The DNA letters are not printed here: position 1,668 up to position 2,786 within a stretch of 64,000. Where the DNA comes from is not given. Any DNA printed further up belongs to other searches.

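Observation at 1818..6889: Four-subunit TAT-exported molybdenum hydroxylase with a dedicated b-type cytochrome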

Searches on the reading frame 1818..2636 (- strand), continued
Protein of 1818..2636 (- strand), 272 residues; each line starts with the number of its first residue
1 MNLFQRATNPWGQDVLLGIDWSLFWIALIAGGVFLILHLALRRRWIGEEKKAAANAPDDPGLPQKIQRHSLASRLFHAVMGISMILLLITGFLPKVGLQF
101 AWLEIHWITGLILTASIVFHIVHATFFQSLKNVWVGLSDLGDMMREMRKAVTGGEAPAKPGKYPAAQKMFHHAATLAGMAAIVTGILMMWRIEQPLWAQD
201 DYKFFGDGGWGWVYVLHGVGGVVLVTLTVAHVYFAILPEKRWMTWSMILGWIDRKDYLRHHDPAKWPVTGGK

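Call 62: find_homologous_proteins(query=P0181, max_evalue=1e-10)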
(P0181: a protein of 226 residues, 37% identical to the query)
Query P0181 (226 aa): 183 proteins with E <= 1e-10 among 470 candidates; the best 120 are listed.
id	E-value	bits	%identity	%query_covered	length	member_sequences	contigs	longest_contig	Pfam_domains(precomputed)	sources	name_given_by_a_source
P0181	7.7e-152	522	100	100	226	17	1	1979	PF01292.27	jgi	-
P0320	4.8e-92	326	63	97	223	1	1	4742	PF01292.27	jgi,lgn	jgi:cytochrome b subunit of formate dehydrogenase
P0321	6.0e-90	319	62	99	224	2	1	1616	PF01292.27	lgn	-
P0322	1.6e-89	318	62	97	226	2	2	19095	PF01292.27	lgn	-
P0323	1.1e-88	315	61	98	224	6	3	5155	PF01292.27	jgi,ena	-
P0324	2.9e-88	314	62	96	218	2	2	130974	PF01292.27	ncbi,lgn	-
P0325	9.5e-86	306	58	97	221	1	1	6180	PF01292.27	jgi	-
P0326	1.6e-76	275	54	97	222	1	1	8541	PF01292.27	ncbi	-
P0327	4.1e-75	271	51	98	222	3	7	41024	PF01292.27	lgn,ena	-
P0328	3.2e-74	268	50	99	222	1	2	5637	PF01292.27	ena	-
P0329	4.7e-73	264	50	92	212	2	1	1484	PF01292.27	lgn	-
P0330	2.3e-72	262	50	97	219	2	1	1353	PF01292.27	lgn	-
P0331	2.5e-72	262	54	90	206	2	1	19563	PF01292.27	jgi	jgi:formate dehydrogenase subunit gamma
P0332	3.0e-72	261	50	97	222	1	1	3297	PF01292.27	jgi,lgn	-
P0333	7.8e-72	260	49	97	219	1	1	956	PF01292.27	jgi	jgi:cytochrome b subunit of formate dehydrogenase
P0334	1.0e-71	260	53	89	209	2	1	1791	PF01292.27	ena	-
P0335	1.3e-71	259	50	97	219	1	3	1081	PF01292.27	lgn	-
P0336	2.4e-71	258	52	95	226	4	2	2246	PF01292.27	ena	-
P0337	3.5e-71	258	48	99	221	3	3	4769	PF01292.27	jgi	-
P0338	8.2e-71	257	49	97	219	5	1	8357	PF01292.27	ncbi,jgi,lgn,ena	-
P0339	1.9e-70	255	49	97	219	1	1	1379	PF01292.27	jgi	jgi:cytochrome b subunit of formate dehydrogenase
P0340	3.3e-70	255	50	91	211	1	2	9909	PF01292.27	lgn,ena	-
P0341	4.7e-70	254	54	89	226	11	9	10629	PF01292.27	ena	-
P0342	5.8e-70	254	50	97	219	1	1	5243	PF01292.27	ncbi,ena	-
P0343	6.4e-69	250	49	97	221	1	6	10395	PF01292.27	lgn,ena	-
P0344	4.3e-68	248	48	96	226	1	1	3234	PF01292.27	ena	-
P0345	8.0e-68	247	48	95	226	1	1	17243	PF01292.27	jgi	-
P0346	9.3e-68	247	50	89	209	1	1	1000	PF01292.27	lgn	-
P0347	9.9e-68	247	48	98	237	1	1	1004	PF01292.27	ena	-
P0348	7.2e-67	244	52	91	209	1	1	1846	PF01292.27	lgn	-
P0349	8.8e-67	243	56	83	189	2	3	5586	PF01292.27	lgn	-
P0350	2.1e-66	242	50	93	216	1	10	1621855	PF01292.27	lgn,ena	-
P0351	2.1e-66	242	52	89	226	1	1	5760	PF01292.27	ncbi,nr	ncbi:MAG: Ni hydr CYTB protein [Gammaproteobacteria bacterium]|nr:Ni hydr CYTB protein [Gammaproteob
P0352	2.7e-66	242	49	90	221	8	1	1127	PF01292.27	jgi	jgi:cytochrome b subunit of formate dehydrogenase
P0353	4.5e-66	241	51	85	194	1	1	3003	PF01292.27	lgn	-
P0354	7.6e-66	240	48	94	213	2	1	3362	PF01292.27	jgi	jgi:cytochrome b subunit of formate dehydrogenase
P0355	9.0e-66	240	51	91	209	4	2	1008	PF01292.27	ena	-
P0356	9.2e-66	240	47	96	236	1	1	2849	PF01292.27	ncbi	-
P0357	1.1e-65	240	49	96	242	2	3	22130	PF01292.27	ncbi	-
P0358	1.4e-65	239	49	95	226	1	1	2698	PF01292.27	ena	-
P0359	1.7e-65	239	50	91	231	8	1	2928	PF01292.27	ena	-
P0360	2.7e-65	239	51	89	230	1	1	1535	PF01292.27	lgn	-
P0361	4.7e-65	238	48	92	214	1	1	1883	PF01292.27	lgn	-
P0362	5.0e-65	238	47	94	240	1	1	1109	PF01292.27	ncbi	-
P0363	6.0e-65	237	48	96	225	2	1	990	PF01292.27,PF05425.19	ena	-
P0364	1.2e-64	236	49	89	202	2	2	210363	PF01292.27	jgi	jgi:cytochrome b subunit of formate dehydrogenase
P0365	1.3e-64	236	49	89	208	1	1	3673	PF01292.27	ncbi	-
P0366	1.6e-64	236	48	98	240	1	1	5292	PF01292.27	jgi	jgi:cytochrome b subunit of formate dehydrogenase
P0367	1.9e-64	236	50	91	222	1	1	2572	PF01292.27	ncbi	-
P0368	2.5e-64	235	50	89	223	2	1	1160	PF01292.27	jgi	jgi:formate dehydrogenase subunit gamma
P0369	2.7e-64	235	49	95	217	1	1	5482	PF01292.27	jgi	jgi:cytochrome b subunit of formate dehydrogenase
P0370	3.9e-64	235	50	89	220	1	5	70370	PF01292.27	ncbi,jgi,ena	-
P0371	6.8e-64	234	49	96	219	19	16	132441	PF01292.27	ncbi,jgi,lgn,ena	jgi:cytochrome b subunit of formate dehydrogenase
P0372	7.8e-64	234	49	90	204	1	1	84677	PF01292.27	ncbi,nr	ncbi:MAG: cytochrome b/b6 domain-containing protein [Gammaproteobacteria bacterium]|nr:cytochrome b/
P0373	1.2e-63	233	49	89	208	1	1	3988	PF01292.27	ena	-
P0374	1.3e-63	233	51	90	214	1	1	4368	PF01292.27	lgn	-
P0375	1.8e-63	233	49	89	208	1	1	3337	PF01292.27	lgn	-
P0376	7.4e-63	231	46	97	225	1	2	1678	PF01292.27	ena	-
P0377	8.0e-63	230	48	97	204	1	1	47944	PF01292.27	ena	-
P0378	9.1e-63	230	50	87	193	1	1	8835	PF01292.27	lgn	-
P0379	1.3e-62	230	52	83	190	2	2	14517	PF01292.27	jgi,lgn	jgi:cytochrome b subunit of formate dehydrogenase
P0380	1.4e-62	230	46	92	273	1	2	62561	PF01292.27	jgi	-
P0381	2.4e-62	229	53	79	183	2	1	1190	PF01292.27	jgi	-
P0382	2.5e-62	229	47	94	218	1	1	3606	PF01292.27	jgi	-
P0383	2.6e-62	229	50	89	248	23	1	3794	PF01292.27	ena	-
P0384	2.8e-62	229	49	94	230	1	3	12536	PF01292.27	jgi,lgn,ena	-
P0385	3.2e-62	229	50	88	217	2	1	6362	PF01292.27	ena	-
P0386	3.2e-62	228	47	94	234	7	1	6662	PF01292.27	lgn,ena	-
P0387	3.9e-62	228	47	92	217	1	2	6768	PF01292.27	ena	-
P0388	5.8e-62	228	49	85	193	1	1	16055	PF01292.27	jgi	-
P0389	9.7e-62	227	50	92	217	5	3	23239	PF01292.27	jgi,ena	jgi:cytochrome b subunit of formate dehydrogenase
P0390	1.7e-61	226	50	90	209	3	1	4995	PF01292.27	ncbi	-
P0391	2.0e-61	226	48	96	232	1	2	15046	PF01292.27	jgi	jgi:cytochrome b subunit of formate dehydrogenase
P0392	2.2e-61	226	49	90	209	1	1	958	PF01292.27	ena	-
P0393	2.4e-61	226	48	97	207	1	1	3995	PF01292.27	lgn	-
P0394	2.6e-61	225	48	86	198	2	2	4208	PF01292.27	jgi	jgi:cytochrome b subunit of formate dehydrogenase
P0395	3.3e-61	225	48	94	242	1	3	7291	PF01292.27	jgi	jgi:cytochrome b subunit of formate dehydrogenase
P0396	1.2e-60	223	45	97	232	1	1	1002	PF01292.27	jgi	jgi:formate dehydrogenase subunit gamma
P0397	1.2e-60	223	47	96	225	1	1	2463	PF01292.27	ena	-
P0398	1.4e-60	223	48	92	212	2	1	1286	PF01292.27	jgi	jgi:formate dehydrogenase subunit gamma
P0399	1.4e-60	223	52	83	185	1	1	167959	PF01292.27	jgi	jgi:thiosulfate reductase cytochrome b subunit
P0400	4.7e-60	221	44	98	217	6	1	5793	PF01292.27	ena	-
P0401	5.5e-60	221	46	92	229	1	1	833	PF01292.27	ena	-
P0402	7.7e-60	221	48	97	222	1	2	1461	PF01292.27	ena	-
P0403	9.0e-60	220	44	96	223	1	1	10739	PF01292.27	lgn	-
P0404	1.0e-59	220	47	92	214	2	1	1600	PF01292.27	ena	-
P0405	1.2e-59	220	48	90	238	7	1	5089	PF01292.27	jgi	jgi:formate dehydrogenase subunit gamma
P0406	1.2e-59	220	50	90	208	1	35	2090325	PF01292.27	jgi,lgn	jgi:cytochrome b subunit of formate dehydrogenase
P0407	1.3e-59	220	48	89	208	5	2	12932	PF01292.27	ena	-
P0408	1.6e-59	220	48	88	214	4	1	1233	PF01292.27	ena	-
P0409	2.8e-59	219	48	88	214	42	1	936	PF01292.27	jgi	-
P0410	4.6e-59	218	44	92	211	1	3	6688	PF01292.27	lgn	-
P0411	5.0e-59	218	45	100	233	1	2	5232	PF01292.27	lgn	-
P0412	6.1e-59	218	47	89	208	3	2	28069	PF01292.27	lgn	-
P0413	8.9e-59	217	48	86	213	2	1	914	PF01292.27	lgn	-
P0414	1.4e-58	217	46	89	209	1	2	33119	PF01292.27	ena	-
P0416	3.5e-58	215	50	81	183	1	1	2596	PF01292.27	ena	-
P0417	4.1e-58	215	48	90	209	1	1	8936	PF01292.27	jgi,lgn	jgi:cytochrome b subunit of formate dehydrogenase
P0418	4.1e-58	215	45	100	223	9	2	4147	PF01292.27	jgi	jgi:formate dehydrogenase subunit gamma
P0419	1.2e-57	214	48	89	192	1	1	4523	PF01292.27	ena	-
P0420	1.4e-57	213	51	83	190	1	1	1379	PF01292.27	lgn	-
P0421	1.9e-57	213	46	91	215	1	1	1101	PF01292.27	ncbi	-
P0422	2.2e-57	213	45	99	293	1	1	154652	PF01292.27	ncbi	ncbi:hypothetical protein NKDENANG_00621 [Candidatus Entotheonellaceae bacterium PAL068K]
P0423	2.2e-57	213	46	91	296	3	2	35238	PF01292.27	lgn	-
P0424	2.6e-57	212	47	85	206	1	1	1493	PF01292.27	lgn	-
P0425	4.6e-57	212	47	85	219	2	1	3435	PF01292.27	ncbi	-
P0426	5.8e-57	211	47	89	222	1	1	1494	PF01292.27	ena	-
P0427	7.1e-57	211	45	94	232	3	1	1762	PF01292.27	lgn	-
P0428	7.2e-57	211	47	92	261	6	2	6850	PF01292.27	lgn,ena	-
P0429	1.0e-56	210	45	97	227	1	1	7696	PF01292.27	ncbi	-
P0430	1.9e-56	210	44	93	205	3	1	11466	PF01292.27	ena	-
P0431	2.0e-56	209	47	92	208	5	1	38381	PF01292.27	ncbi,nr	ncbi:MAG: cytochrome b/b6 domain-containing protein [Pseudomonadota bacterium]|nr:cytochrome b/b6 do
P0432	2.7e-56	209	48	83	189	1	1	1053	PF01292.27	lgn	-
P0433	3.7e-56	209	47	88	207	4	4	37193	PF01292.27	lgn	-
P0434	5.2e-56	208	46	89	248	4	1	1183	PF01292.27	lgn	-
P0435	8.0e-56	208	48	91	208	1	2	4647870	PF01292.27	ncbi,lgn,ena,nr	ncbi:MAG: cytochrome b/b6 domain-containing protein [Pseudomonadales bacterium]|nr:cytochrome b/b6 d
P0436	8.7e-56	207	47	94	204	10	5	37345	PF01292.27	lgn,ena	-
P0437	9.2e-56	207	44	91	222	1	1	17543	PF01292.27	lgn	-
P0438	1.2e-55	207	44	97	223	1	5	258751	PF01292.27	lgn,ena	-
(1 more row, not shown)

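Call 63: find_encoding_contigs(protein=P0435, flank=7000, max_places=1)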
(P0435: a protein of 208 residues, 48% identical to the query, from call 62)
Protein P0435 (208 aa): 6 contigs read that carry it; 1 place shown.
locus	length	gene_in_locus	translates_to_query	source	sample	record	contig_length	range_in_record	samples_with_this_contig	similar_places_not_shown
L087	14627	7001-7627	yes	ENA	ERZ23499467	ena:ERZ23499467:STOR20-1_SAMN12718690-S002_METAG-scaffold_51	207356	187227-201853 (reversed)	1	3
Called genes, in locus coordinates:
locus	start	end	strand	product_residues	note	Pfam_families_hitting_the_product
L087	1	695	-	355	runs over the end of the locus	PF00528:BPD_transp_1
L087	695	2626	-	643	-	PF00496:SBP_bac_5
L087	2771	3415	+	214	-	PF00111:Fer2 (weak), PF01799:Fer2_2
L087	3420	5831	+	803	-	PF01315:Ald_Xan_dh_C, PF02738:MoCoBD_1, PF20256:MoCoBD_2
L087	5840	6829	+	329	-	PF00941:FAD_binding_5, PF03450:CO_deh_flav_C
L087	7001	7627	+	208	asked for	PF01292:Ni_hydr_CYTB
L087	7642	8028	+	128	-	-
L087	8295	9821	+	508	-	PF07715:Plug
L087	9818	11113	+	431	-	PF00593:TonB_dep_Rec_b-barrel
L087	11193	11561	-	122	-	PF03992:ABM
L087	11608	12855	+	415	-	PF05977:MFS_3, PF07690:MFS_1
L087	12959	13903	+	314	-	PF07005:SBD_N, PF17042:NBD_C (weak)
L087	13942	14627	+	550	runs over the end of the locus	PF02776:TPP_enzyme_N, PF00205:TPP_enzyme_M, PF02775:TPP_enzyme_C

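Call 64: find_encoding_contigs(protein=P0324, flank=7000, max_places=1)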
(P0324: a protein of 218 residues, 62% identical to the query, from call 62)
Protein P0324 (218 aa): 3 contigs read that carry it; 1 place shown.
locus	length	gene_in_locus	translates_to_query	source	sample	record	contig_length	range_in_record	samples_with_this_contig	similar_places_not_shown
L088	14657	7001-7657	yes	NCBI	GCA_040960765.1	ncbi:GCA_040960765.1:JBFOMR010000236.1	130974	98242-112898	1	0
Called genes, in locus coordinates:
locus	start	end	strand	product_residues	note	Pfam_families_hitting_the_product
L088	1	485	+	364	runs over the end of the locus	PF10023:Aminopep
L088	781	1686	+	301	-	PF00498:FHA (weak)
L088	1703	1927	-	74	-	PF04325:DUF465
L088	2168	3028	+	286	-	PF02551:Acyl_CoA_thio (weak), PF13622:4HBT_3, PF20789:4HBT_3C, PF02551:Acyl_CoA_thio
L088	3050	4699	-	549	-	PF00890:FAD_binding_2 (faint), PF01266:DAO (weak), PF01946:Thi4 (faint), PF13450:NAD_binding_8 (weak), PF21162:ETFQO_UQ-bd, PF05187:Fer4_ETF_QO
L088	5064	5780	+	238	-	PF00111:Fer2 (weak), PF01799:Fer2_2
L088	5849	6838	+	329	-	PF00941:FAD_binding_5, PF03450:CO_deh_flav_C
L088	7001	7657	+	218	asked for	PF01292:Ni_hydr_CYTB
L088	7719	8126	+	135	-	-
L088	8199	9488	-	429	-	PF01053:Cys_Met_Meta_PP, PF01041:DegT_DnrJ_EryC1, PF01212:Beta_elim_lyase (weak)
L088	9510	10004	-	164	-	PF13380:CoA_binding_2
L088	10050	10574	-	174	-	PF07883:Cupin_2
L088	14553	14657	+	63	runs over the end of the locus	-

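Call 65: find_encoding_contigs(protein=P0406, flank=7000, max_places=1)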
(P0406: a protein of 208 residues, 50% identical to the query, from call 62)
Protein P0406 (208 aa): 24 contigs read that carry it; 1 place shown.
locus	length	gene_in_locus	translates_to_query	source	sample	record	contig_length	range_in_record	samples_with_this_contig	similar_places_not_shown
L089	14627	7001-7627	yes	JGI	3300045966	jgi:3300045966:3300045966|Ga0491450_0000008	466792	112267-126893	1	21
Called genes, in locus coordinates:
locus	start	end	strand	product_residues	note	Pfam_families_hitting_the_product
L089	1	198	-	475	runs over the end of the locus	PF00675:Peptidase_M16, PF05193:Peptidase_M16_C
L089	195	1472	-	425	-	PF00675:Peptidase_M16, PF05193:Peptidase_M16_C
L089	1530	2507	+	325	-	PF01636:APH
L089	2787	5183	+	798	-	PF01315:Ald_Xan_dh_C, PF02738:MoCoBD_1, PF20256:MoCoBD_2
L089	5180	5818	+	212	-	PF00111:Fer2, PF01799:Fer2_2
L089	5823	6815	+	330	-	PF00941:FAD_binding_5, PF03450:CO_deh_flav_C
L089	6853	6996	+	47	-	-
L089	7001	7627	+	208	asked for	PF01292:Ni_hydr_CYTB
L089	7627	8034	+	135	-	-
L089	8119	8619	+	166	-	PF01322:Cytochrom_C_2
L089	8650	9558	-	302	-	PF13365:Trypsin_2, PF00595:PDZ, PF13180:PDZ_2, PF17820:PDZ_6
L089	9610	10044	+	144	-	PF22381:Staph_reg_Sar_Rot (faint), PF01047:MarR, PF12802:MarR_2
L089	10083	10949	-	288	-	PF01557:FAA_hydrolase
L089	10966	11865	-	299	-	PF00701:DHDPS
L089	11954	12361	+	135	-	PF02962:CHMI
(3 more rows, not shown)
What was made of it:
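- A sister clade in Proteobacteria is linked in the same way (calls 63-65).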

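Call 73: search_dna_similar(query=L087:7001-7627:+, collection=plasmids, mode=protein, max_evalue=1e-10, max_rows=15)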
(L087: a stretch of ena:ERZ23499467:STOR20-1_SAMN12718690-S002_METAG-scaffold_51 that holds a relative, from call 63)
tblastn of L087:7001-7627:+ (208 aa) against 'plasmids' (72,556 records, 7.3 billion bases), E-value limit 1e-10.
No match.
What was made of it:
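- Tried and rejected: The plasmid collection holds no relative of the proteobacterial cytochrome b (call 73).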

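Call 80: find_homologous_proteins(query=A3, max_evalue=0.001)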
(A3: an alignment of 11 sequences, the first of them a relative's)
Query A3 (11 sequences) (153 aa, profile of the alignment): 8000 proteins with E <= 0.001 among 8000 candidates; the best 120 are listed.
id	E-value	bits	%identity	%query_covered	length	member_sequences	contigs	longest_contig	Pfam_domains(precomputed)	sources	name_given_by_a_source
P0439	4.5e-58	213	48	82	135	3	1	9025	-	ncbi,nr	ncbi:MAG TPA: hypothetical protein VEK15_09830 [Vicinamibacteria bacterium]|nr:hypothetical protein 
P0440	5.5e-58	213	45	80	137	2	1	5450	-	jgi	jgi:hypothetical protein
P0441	1.2e-57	212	-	-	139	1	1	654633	-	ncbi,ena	-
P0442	3.2e-57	211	46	80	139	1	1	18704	-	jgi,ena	-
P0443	4.7e-57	210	46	80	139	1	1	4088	-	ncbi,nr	ncbi:MAG TPA: hypothetical protein VJ921_07225 [Vicinamibacteria bacterium]|nr:hypothetical protein 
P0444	5.9e-57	210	45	77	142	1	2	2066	-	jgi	jgi:hypothetical protein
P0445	7.1e-57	209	45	80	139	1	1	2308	-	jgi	-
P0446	8.3e-57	209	46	80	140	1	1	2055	-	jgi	jgi:hypothetical protein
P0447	1.3e-56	209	46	80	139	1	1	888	-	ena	-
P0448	1.5e-56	208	44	80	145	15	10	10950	-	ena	-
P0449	1.6e-56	208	-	-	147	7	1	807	-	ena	-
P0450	1.9e-56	208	45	80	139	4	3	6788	-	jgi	jgi:hypothetical protein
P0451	2.1e-56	208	48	82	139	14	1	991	-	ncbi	-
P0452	2.4e-56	208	-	-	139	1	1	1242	-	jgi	jgi:hypothetical protein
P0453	2.4e-56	208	43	80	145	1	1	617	-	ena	-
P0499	1.7e-54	202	47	80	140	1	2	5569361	-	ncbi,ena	-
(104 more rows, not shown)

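Call 83: find_encoding_contigs(protein=P0499, flank=6000, max_places=1)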
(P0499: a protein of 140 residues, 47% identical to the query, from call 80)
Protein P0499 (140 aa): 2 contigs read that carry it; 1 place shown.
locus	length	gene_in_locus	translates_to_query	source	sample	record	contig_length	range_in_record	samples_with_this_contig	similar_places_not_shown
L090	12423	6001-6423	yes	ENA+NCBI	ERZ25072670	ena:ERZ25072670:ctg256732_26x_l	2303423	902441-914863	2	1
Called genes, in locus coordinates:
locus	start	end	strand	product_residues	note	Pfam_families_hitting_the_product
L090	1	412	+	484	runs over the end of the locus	PF12704:MacB_PCD, PF02687:FtsX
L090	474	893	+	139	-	-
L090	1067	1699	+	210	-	PF00111:Fer2 (weak), PF01799:Fer2_2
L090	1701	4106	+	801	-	PF01315:Ald_Xan_dh_C, PF02738:MoCoBD_1, PF20256:MoCoBD_2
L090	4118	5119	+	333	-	PF00941:FAD_binding_5, PF03450:CO_deh_flav_C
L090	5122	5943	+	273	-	PF01292:Ni_hydr_CYTB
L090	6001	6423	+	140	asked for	-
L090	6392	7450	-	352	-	-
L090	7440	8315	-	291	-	PF19335:HMBD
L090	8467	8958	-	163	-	PF04073:tRNA_edit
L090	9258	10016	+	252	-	PF00696:AA_kinase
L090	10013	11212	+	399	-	PF01053:Cys_Met_Meta_PP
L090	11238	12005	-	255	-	-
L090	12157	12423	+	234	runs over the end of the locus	PF03050:DDE_Tnp_IS66 (weak), PF13610:DDE_Tnp_IS240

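Call 86: search_protein_families(library=phrogs, proteins=[P0439, window:1818-2636:-], max_evalue=0.01)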
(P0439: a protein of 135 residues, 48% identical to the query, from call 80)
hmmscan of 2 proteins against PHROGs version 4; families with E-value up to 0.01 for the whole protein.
P0439 (135 aa): 0 families

window:1818-2636:- (272 aa): 0 families

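Call 87: predict_structure(alignment_id=A5)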
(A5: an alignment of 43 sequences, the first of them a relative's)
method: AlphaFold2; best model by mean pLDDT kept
length: 135 residues; sequences in the alignment: 43
mean_pLDDT: 93.9   pTM: 0.87
mean pLDDT of the five models: 93.9, 93.0, 92.8, 92.6, 88.0
residues with pLDDT >= 90: 112; 70-90: 20; 50-70: 3; < 50: 0
segments of 3 or more residues with pLDDT < 50: none
pLDDT, mean of each block of 10 residues (from residue 1): 90 97 94 81 98 97 90 96 99 97 98 98 93 79
secondary structure, 60 per line:
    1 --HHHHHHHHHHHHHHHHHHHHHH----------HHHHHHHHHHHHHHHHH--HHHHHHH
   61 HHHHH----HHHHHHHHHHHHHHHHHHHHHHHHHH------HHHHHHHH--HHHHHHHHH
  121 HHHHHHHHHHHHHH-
elements in order: H3-24 H35-51 H54-65 H70-95 H102-109 H112-134

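Call 90: fold_search(model_id=the predicted structure, library=pdb)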
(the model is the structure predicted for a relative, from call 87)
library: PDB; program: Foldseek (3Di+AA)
matches with E <= 10: 473; with E <= 0.001: 0
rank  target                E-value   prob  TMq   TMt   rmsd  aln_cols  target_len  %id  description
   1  9jg1_R                7.5e-02  0.51  0.28  0.14   9.3       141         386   13  Cryo-EM structure of Adriforant-bound Histamine receptor 4 H4R at inactive state (released 2025-12-03)
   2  9min_I                8.4e-02  0.95  0.46  0.48   6.7       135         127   12  Structure of a designed minibinder to NYESO1-A*02:01 (released 2025-08-06)
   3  3cax                  1.2e-01  0.96  0.52  0.23   5.2       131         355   12  Crystal structure of uncharacterized protein PF0695 (released 2008-03-18)
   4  9llg_R                1.3e-01  0.77  0.38  0.18   6.9       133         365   18  Cryo-EM structure of D1R in complex with de novo designed negative allosteric GEM targeting TM5/6/7 (released 2026-03-04)
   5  8tn1_A                1.4e-01  0.69  0.39  0.36   7.8       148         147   13  De novo designed protein binds poly ADP ribose polymerase inhibitors (PARPi) - apo (released 2024-04-24)
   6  1orj_C                1.6e-01  0.89  0.42  0.51   6.6       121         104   11  FLAGELLAR EXPORT CHAPERONE (released 2003-09-16)
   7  9min_D                1.6e-01  0.94  0.51  0.54   5.3       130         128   14  Structure of a designed minibinder to NYESO1-A*02:01 (released 2025-08-06)
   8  2lk4_MODEL_1_A        1.9e-01  0.91  0.52  0.52   4.9       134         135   13  Structural and mechanistic insights into the interaction between PAT Pyk2 and Paxillin LD motif (released 2012-10-10)
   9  6s3b_B                1.9e-01  0.75  0.45  0.46   5.7       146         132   15  Ligand binding domain of the P. putida receptor PcaY_PP in complex with benzoate (released 2020-10-21)
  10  9jrt_A                1.9e-01  0.69  0.38  0.17   6.9       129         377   14  Structural Insights into Selective Antagonism of TG6-129 and EP2 Prostaglandin Receptor (released 2025-10-22)
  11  1orj_D                2.1e-01  0.82  0.43  0.45   6.7       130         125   10  FLAGELLAR EXPORT CHAPERONE (released 2003-09-16)
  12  1orj_B                2.3e-01  0.91  0.48  0.57   5.5       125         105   10  FLAGELLAR EXPORT CHAPERONE (released 2003-09-16)
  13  3s9o_C                2.3e-01  0.85  0.52  0.50   5.6       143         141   10  The Focal Adhesion Targeting (FAT) domain of the Focal Adhesion Kinase showing N-terminal interactions in cis (released 2012-06-06)
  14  6gcv_A                2.3e-01  0.47  0.35  0.36   6.8       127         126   16  Ligand binding domain (LBD) of the p. aeruginosa nitrate receptor McpN (released 2018-09-19)
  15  9h4c                  2.4e-01  0.96  0.56  0.68   4.2       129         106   15  Crystal structure of the diheme 4D2 (mutant T19D) with bound Fe(III) mesoporphyrin IX (released 2025-12-03)
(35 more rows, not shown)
